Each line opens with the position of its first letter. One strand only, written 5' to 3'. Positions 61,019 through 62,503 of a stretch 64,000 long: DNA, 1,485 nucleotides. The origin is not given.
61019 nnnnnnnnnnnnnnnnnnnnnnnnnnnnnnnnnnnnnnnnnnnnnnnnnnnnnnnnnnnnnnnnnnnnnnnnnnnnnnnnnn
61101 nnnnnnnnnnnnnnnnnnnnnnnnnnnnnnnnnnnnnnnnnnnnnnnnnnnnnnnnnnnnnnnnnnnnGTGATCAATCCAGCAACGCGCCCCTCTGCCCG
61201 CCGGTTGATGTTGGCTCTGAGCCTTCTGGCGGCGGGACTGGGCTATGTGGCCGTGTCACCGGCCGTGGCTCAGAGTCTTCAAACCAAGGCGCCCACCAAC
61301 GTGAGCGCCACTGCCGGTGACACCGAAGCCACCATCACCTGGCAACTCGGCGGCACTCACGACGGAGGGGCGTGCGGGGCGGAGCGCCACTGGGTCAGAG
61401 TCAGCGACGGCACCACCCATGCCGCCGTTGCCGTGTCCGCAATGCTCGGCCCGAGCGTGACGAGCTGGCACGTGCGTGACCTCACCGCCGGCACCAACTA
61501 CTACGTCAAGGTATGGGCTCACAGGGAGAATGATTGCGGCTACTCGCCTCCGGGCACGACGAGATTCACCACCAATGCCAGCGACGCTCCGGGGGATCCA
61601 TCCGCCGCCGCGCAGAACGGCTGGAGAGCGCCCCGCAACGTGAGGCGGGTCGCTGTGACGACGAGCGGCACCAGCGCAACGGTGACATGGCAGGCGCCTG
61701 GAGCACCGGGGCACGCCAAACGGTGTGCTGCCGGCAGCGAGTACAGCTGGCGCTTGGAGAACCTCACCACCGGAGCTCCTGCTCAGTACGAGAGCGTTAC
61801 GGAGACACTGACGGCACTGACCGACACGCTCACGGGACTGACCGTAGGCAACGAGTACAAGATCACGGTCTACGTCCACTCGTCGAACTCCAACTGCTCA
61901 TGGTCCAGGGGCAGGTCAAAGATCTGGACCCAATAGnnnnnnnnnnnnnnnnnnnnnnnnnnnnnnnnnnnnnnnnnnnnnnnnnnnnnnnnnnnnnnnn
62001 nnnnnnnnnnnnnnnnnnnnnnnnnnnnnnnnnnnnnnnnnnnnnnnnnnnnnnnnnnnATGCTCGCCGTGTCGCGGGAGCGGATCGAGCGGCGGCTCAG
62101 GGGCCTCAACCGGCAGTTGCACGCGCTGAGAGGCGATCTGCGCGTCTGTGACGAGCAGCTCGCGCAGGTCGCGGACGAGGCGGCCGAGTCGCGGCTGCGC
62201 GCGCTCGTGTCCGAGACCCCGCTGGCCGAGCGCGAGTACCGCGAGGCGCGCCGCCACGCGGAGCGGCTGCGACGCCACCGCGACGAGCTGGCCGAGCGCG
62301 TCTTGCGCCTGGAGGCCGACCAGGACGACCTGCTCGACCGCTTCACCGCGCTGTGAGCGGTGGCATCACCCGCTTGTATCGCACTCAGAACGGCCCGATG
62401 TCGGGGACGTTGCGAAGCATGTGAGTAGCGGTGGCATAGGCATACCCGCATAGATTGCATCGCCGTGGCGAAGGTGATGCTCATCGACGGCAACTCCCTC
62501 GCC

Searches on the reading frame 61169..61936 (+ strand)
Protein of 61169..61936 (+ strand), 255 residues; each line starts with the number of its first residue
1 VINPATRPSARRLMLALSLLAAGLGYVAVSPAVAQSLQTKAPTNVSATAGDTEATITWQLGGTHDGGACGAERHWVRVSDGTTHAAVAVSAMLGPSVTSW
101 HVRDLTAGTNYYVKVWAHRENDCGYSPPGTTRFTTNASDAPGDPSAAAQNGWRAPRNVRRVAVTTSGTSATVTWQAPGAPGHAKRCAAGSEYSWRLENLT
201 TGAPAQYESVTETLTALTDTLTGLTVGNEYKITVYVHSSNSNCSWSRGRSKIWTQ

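Call 6: search_protein_families(library=pfam, proteins=[window:61169-61933:+], max_evalue=0.01)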
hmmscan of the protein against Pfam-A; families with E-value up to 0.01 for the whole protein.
window:61169-61933:+ (255 aa): 2 families
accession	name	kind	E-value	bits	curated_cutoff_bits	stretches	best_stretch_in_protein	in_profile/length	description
PF00041.27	fn3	-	3.8e-11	43.5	25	2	41-127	2-79/84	Fibronectin type III domain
PF16656.11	Pur_ac_phosph_N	-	1e-06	29.7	30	2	160-247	5-87/93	Purple acid Phosphatase, N-terminal domain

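Call 7: find_encoding_contigs(protein=window:61169-61936:+, flank=3000, max_places=10)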
Protein window:61169-61936:+ (255 aa): no gene with exactly this product is on record in the collection.

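Call 8: find_related_loci(query=window:61169-61933:+, collection=genome_contigs, flank=4000)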
Query window:61169-61933:+ (255 aa) in genome_contigs; peptide patterns used: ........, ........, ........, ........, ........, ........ (x = any residue, [..] = any of these).
229 stretches matched a pattern; 5 encode a relative of the query (tblastn E <= 1e-3); 5 distinct loci.
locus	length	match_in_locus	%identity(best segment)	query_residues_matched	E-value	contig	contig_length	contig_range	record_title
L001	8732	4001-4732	43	26-255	7e-45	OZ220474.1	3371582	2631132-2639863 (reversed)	MAG: Acidimicrobiales bacterium isolate 4b812a4e-3496-474d-945e-b88e54f0514e genome assembly, chromosome: 1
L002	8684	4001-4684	44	30-255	4e-44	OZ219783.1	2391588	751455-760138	MAG: Acidimicrobiales bacterium isolate 338ce4d4-76ec-4943-9751-3abf57ff0aba genome assembly, chromosome: 1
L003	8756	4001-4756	42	12-255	2e-42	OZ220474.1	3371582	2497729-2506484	MAG: Acidimicrobiales bacterium isolate 4b812a4e-3496-474d-945e-b88e54f0514e genome assembly, chromosome: 1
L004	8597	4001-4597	32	41-243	6e-16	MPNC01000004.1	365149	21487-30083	MAG: SAR202 cluster bacterium bin87 NODE_15_length_365149_cov_19.2965_ID_29, whole genome shotgun sequence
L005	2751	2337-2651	35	32-140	6e-9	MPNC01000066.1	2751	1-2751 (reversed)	MAG: SAR202 cluster bacterium bin87 NODE_14621_length_2751_cov_10.5572_ID_29241, whole genome shotgun sequence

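Call 15: find_homologous_proteins(query=window:61169-61933:+, max_evalue=0.00001)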
Query window:61169-61933:+ (255 aa): 4 proteins with E <= 0.00001 among 4093 candidates.
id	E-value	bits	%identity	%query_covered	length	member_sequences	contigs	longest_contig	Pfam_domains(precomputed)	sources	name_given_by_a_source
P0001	1.0e-164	564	100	100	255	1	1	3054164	PF00041.28,PF16656.12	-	-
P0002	9.3e-45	171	43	90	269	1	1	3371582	PF00041.28,PF16656.12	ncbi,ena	-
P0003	3.0e-41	160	42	89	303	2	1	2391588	PF00041.28,PF16656.12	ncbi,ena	-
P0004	7.9e-10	57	32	85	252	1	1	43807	PF00041.28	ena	-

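Call 16: find_encoding_contigs(protein=P0001, flank=10000, max_places=10)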
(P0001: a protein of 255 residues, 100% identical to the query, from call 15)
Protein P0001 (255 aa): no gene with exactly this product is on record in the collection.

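Call 17: find_encoding_contigs(protein=P0004, flank=5000, max_places=6)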
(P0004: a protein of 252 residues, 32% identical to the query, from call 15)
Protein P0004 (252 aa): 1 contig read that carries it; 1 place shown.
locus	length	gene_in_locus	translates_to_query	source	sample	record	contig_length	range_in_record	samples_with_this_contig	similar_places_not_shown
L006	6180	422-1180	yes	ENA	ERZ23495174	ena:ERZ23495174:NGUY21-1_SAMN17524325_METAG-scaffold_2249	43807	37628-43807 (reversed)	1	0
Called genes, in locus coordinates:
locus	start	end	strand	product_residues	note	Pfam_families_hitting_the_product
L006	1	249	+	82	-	?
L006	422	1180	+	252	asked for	PF00041:fn3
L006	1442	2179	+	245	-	-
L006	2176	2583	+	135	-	-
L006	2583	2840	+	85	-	-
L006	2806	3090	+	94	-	-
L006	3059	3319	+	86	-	-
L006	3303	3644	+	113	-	-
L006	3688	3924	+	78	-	-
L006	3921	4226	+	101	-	-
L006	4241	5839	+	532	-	-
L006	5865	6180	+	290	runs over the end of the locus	PF01936:NYN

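Call 28: find_related_loci(query=A1, collection=metagenome_contigs, flank=3000)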
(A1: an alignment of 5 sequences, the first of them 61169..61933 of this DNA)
Query A1 (255 aa) in metagenome_contigs; peptide patterns used: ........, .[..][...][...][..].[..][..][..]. (x = any residue, [..] = any of these).
188 stretches matched a pattern; 5 encode a relative of the query (tblastn E <= 1e-3); 5 distinct loci.
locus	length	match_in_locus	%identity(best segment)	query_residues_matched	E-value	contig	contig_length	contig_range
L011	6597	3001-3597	32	41-243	4e-16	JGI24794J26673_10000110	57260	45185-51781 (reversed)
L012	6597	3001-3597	32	41-243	4e-16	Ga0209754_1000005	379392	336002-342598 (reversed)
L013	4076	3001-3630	35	41-255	2e-15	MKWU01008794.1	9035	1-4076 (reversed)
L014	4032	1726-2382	33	32-255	3e-15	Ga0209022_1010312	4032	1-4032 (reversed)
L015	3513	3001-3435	35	32-177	2e-8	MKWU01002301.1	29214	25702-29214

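Call 38: find_homologous_proteins(query=A1, max_evalue=0.000001)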
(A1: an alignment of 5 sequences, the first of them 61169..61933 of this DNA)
Query A1 (5 sequences) (255 aa, profile of the alignment): 25 proteins with E <= 0.000001 among 8000 candidates.
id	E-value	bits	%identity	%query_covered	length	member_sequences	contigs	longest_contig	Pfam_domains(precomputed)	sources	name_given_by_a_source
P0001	1.7e-106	373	100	100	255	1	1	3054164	PF00041.28,PF16656.12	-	-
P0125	1.0e-88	315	32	80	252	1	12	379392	PF01108.24,PF00041.28,PF16656.12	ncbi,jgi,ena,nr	ncbi:MAG: fibronectin type III domain-containing protein [Chloroflexi bacterium]|nr:fibronectin type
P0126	8.3e-73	263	33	95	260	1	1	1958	PF00041.28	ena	-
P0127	1.5e-70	255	34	88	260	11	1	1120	PF01108.24,PF00041.28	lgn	-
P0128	4.8e-68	247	33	84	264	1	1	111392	PF01108.24,PF00041.28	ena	-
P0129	3.3e-63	231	34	90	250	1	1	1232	PF00041.28,PF16656.12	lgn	-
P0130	4.5e-62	228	32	97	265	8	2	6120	PF01108.24,PF00041.28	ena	-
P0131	8.6e-52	194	33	97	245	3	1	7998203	PF01108.24,PF00041.28,PF16656.12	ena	-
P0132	3.2e-51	192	33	92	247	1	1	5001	PF00041.28,PF16656.12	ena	-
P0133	1.4e-50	190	30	87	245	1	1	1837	PF01108.24,PF00041.28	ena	-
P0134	5.4e-50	188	33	91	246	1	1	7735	PF00041.28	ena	-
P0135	1.3e-47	180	32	93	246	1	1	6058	PF25788.3,PF00041.28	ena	-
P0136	1.7e-47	180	29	96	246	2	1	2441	PF01108.24,PF00041.28,PF16656.12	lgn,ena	-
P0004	2.5e-47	179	32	85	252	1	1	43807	PF00041.28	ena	-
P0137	3.0e-47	179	29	93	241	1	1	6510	PF00041.28,PF16656.12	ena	-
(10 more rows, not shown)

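Call 39: find_encoding_contigs(protein=P0131, flank=3000, max_places=4)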
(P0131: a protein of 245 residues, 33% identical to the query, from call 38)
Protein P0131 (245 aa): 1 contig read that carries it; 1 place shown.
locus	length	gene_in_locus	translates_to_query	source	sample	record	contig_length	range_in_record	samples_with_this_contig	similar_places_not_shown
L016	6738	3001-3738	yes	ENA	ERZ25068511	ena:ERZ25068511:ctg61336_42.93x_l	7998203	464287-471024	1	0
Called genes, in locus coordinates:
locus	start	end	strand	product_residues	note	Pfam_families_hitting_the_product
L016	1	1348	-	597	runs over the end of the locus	PF05598:DUF772, PF01609:DDE_Tnp_1, PF13751:DDE_Tnp_1_6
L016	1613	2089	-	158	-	-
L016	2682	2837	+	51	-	-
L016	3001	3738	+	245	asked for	PF01108:Tissue_fac (faint), PF00041:fn3, PF16656:Pur_ac_phosph_N (faint)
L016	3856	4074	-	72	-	-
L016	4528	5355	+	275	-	PF05685:Uma2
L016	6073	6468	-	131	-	-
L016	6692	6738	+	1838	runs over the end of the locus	-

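Call 40: find_encoding_contigs(protein=P0128, flank=3000, max_places=4)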
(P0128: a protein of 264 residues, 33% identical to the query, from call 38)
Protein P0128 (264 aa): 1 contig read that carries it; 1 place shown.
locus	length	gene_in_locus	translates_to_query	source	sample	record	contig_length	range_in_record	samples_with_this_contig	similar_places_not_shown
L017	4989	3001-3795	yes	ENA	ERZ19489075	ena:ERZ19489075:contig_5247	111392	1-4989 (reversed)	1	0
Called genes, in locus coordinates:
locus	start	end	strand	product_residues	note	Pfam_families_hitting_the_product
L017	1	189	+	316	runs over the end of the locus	-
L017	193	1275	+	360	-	PF17203:sCache_3_2 (faint)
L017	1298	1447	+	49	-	-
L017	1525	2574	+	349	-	-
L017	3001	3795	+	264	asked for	PF01108:Tissue_fac (faint), PF00041:fn3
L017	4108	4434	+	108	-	-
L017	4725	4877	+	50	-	-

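Call 41: find_encoding_contigs(protein=P0134, flank=3000, max_places=4)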
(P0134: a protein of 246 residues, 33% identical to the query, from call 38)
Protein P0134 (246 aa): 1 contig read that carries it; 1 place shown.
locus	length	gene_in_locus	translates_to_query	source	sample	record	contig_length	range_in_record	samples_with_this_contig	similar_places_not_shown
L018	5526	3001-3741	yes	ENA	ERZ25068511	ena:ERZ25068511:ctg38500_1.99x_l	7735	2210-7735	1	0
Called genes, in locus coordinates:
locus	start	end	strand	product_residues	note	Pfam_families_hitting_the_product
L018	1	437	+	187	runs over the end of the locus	-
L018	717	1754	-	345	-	PF00296:Bac_luciferase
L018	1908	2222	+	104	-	-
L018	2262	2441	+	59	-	PF10049:DUF2283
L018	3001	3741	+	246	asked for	PF00041:fn3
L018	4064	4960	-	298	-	PF08450:SGL, PF06739:SBBP (faint)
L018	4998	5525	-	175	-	?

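Call 43: find_encoding_contigs(protein=P0003, flank=6000, max_places=4)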
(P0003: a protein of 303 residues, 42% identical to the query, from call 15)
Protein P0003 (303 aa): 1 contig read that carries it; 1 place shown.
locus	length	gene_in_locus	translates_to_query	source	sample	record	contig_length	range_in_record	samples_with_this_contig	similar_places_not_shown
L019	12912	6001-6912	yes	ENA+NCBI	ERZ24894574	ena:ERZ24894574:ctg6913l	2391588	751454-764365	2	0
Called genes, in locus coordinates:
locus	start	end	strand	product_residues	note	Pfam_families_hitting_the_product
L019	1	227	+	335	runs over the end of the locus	PF13657:Couple_hipA, PF07804:HipA_C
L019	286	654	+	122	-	-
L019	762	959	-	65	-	PF01909:NTP_transf_2, PF18765:Polbeta (weak)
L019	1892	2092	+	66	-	-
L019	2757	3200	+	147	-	-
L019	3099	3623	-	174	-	-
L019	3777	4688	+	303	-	PF00041:fn3, PF16656:Pur_ac_phosph_N (faint)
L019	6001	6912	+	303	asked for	PF00041:fn3, PF16656:Pur_ac_phosph_N (faint)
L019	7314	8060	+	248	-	PF17645:Amdase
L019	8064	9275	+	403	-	PF00070:Pyr_redox (faint), PF01266:DAO (faint), PF01494:FAD_binding_3, PF03486:HI0933_like (faint), PF07992:Pyr_redox_2 (faint), PF13450:NAD_binding_8 (faint)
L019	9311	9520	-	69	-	-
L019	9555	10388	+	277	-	-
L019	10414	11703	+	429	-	PF02771:Acyl-CoA_dh_N, PF02770:Acyl-CoA_dh_M, PF08028:Acyl-CoA_dh_2 (weak)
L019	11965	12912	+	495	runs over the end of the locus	PF13458:Peripla_BP_6 (weak)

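Call 55: predict_structure(alignment_id=A2)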
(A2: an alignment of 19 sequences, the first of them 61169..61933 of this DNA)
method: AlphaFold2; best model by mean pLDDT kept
length: 255 residues; sequences in the alignment: 19
mean_pLDDT: 77.1   pTM: 0.48
mean pLDDT of the five models: 77.1, 76.4, 76.2, 73.5, 72.0
residues with pLDDT >= 90: 83; 70-90: 91; 50-70: 51; < 50: 30
segments of 3 or more residues with pLDDT < 50: 1-7, 27-33, 139-149, 208-212
pLDDT, mean of each block of 10 residues (from residue 1): 49 61 51 65 95 91 67 89 69 89 86 91 86 77 40 82 97 89 73 86 56 71 93 85 81 97
secondary structure, 60 per line:
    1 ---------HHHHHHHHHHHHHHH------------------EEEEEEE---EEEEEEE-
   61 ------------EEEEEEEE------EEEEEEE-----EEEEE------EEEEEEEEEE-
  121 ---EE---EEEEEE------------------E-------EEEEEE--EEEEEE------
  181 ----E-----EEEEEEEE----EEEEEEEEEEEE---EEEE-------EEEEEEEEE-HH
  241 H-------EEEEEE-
elements in order: H10-24 E43-49 E53-59 E73-80 E87-93 E99-103 E110-119 E129-134 E161-166 E169-174 E191-198 E203-214 E218-221 E229-237 E249-254

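Call 59: fold_search(model_id=the predicted structure, library=pdb)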
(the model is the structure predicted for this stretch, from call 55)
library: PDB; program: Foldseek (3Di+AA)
matches with E <= 10: 1842; with E <= 0.001: 843
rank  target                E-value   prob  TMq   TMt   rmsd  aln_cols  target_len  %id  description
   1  3f7q_A                2.3e-12  1.00  0.32  0.38  18.9       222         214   16  First pair of Fibronectin type III domains and part of the connecting segment of the integrin beta4 (released 2009-03-10)
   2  4lxo_A                6.7e-12  1.00  0.33  0.45  17.4       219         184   20  Crystal structure of 9,10Fn3-elegantin chimera (released 2014-08-06)
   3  1qg3_A                7.1e-12  1.00  0.33  0.42  19.0       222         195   17  CRYSTAL STRUCTURE OF A TANDEM PAIR OF FIBRONECTIN TYPE III DOMAINS FROM THE CYTOPLASMIC TAIL OF INTEGRIN ALPHA6 BETA4 (released 1999-08-20)
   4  1qg3_B                8.8e-12  1.00  0.33  0.42  19.2       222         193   16  CRYSTAL STRUCTURE OF A TANDEM PAIR OF FIBRONECTIN TYPE III DOMAINS FROM THE CYTOPLASMIC TAIL OF INTEGRIN ALPHA6 BETA4 (released 1999-08-20)
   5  6xay_C                1.4e-11  1.00  0.33  0.31  16.0       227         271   15  Structure of a fragment of human fibronectin containing the 10th, 11th and 12th type III domains (released 2021-06-09)
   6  3f7p_E                1.7e-11  1.00  0.32  0.38  18.8       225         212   16  Crystal structure of a complex between integrin beta4 and plectin (released 2009-03-10)
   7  6tpv_A                1.8e-11  1.00  0.31  0.40  19.2       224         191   19  Crystal structures of FNIII domain one and two of the human leucocyte common antigen-related protein, LAR (released 2020-05-13)
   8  6xay_A                1.9e-11  1.00  0.33  0.31  16.2       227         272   16  Structure of a fragment of human fibronectin containing the 10th, 11th and 12th type III domains (released 2021-06-09)
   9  3lpw_B                2.2e-11  1.00  0.32  0.41  17.5       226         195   18  Crystal structure of the FnIII-tandem A77-A78 from the A-band of titin (released 2010-09-08)
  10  6tpv_B                2.6e-11  1.00  0.31  0.40  19.1       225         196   18  Crystal structures of FNIII domain one and two of the human leucocyte common antigen-related protein, LAR (released 2020-05-13)
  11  6xay_B                2.7e-11  1.00  0.33  0.32  16.1       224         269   16  Structure of a fragment of human fibronectin containing the 10th, 11th and 12th type III domains (released 2021-06-09)
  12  4pln_C                2.7e-11  1.00  0.34  0.42  21.1       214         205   16  Crystal Structure of Chicken Netrin-1 (LN-LE3) complexed with mouse Neogenin (FN4-5) (released 2014-06-18)
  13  3f7p_D                3.6e-11  1.00  0.32  0.41  19.0       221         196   16  Crystal structure of a complex between integrin beta4 and plectin (released 2009-03-10)
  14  9p6s_C                4.2e-11  1.00  0.34  0.46  17.8       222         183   18  Cryo-EM structure of human integrin alpha5beta1 in complex with fibronectin (FN 7-10) (released 2026-03-25)
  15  4q58_D                4.2e-11  1.00  0.32  0.42  19.1       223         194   16  Crystal structure of the plectin 1a actin-binding domain/integrin beta 4 fragment complex (released 2014-07-23)
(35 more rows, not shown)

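Call 62: find_related_loci(query=A2, collection=viral_contigs, flank=3000)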
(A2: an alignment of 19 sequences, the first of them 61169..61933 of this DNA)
Query A2 (255 aa) in viral_contigs; peptide patterns used: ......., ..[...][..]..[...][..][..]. (x = any residue, [..] = any of these).
60 stretches matched a pattern, but none encodes a relative of the query by tblastn (E <= 1e-3).

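Call 74: search_protein_families(library=ncbifam, proteins=[window:61169-61933:+], max_evalue=0.001)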
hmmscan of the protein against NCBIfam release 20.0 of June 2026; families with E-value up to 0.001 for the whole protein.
window:61169-61933:+ (255 aa): 0 families

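Call 87: search_protein_families(library=pfam, proteins=[L003:2000-3775:+, L003:5159-6415:+, L019:2757-3197:+], max_evalue=0.001)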
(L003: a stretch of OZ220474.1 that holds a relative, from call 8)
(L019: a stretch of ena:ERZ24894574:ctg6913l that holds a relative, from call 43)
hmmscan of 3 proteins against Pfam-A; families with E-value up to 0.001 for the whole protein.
L003:2000-3775:+ (592 aa): 22 families
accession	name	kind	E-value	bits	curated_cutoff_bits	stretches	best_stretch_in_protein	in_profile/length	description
PF00801.26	PKD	-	6.5e-26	90.6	23.5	3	168-244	11-79/80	PKD domain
PF05345.18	He_PIG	-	1.6e-24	86.6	24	3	309-399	2-96/96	Putative Ig domain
PF22352.2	K319L-like_PKD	-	4.4e-23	81.5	27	3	165-246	4-84/84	K319L-like, PKD domain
PF17963.7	Big_9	-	4.6e-17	63.1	23.6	3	157-244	3-88/89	Bacterial Ig domain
PF18911.6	PKD_4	-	5.4e-17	62.1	27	3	156-246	2-85/85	PKD domain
PF03160.20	Calx-beta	-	8.7e-13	48.8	27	2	83-155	48-119/119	Calx-beta domain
PF07495.19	Y_Y_Y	-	3.4e-10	40.1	26.6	0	365-398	29-64/65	Y_Y_Y domain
PF13750.12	Big_3_3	-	4.1e-08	33.5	27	0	516-549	119-152/157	Bacterial Ig-like domain (group 3)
PF24908.1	Ig_SIBA-E_2nd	-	9.4e-08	32.7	27.8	0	163-237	5-79/117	Integrin beta-like protein A-E, second Ig-like domain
PF00630.25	Filamin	-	2.3e-07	32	26.9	0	169-234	18-86/93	Filamin/ABP280 repeat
PF18981.6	InlK_D3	-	1.6e-06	28.6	25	0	517-543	48-75/75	Internalin K domain (D3/D4)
PF20164.4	GspA_SrpA_N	-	4.2e-06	27.6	27.4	0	516-543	84-111/117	GspA/SrpA SigLec-like domain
PF22091.2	DUF6941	-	6.1e-06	27.1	27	0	509-544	41-71/125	Family of unknown function (DUF6941)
PF06832.18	BiPBP_C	-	8.2e-06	26.1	26.8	0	505-536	58-87/90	Penicillin-Binding Protein C-terminus Family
PF08329.16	ChitinaseA_N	-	1.5e-05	25.2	21.2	0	510-544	74-108/133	Chitinase A, N-terminal domain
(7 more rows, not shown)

L003:5159-6415:+ (419 aa): 0 families

L019:2757-3197:+ (147 aa): 0 families

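Call 88: search_protein_representatives(alignment_id=A2)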
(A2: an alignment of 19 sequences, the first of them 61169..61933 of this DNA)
Query: 19 sequences, 247 profile positions. Proteins with E-value up to 0.001 (for the whole library): 9073; up to 1e-10: 2484; up to 1e-30: 300. The best 150 are listed.
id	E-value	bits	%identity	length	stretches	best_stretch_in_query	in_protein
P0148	4.7e-195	661.5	-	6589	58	21-108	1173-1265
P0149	9.1e-133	457.5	-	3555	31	25-231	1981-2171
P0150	1.3e-132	457.0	-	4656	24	34-234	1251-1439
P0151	4.8e-124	428.9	-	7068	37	33-134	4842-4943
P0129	2.3e-114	397.3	-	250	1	2-246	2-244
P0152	4.7e-114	396.2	-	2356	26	17-106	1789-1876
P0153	3.9e-105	367.0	-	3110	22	35-119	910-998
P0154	1.7e-104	364.9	-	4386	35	33-112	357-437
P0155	3.0e-103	360.8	-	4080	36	27-108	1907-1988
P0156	1.1e-101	355.8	-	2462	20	36-123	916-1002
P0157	9.2e-98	342.9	-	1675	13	34-231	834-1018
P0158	3.8e-95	334.3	-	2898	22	33-231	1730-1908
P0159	3.0e-86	305.2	-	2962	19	27-232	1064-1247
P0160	3.2e-85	301.8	-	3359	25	22-110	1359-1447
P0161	3.2e-84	298.5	-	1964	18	36-126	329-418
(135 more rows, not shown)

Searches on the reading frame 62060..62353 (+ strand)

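Call 6: search_protein_families(library=pfam, proteins=[window:62060-62353:+], max_evalue=0.01)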
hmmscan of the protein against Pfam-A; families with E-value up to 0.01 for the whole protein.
window:62060-62353:+ (98 aa): 0 families

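Call 74: search_protein_families(library=ncbifam, proteins=[window:62060-62353:+], max_evalue=0.001)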
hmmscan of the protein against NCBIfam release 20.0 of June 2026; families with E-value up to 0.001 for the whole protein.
window:62060-62353:+ (98 aa): 1 family
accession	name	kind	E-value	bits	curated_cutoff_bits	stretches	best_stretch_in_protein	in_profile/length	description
TIGR04211.1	SH3_and_anchor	equivalog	0.00026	20.7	65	1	7-91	62-151/198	TIGR04211 family SH3 domain-containing protein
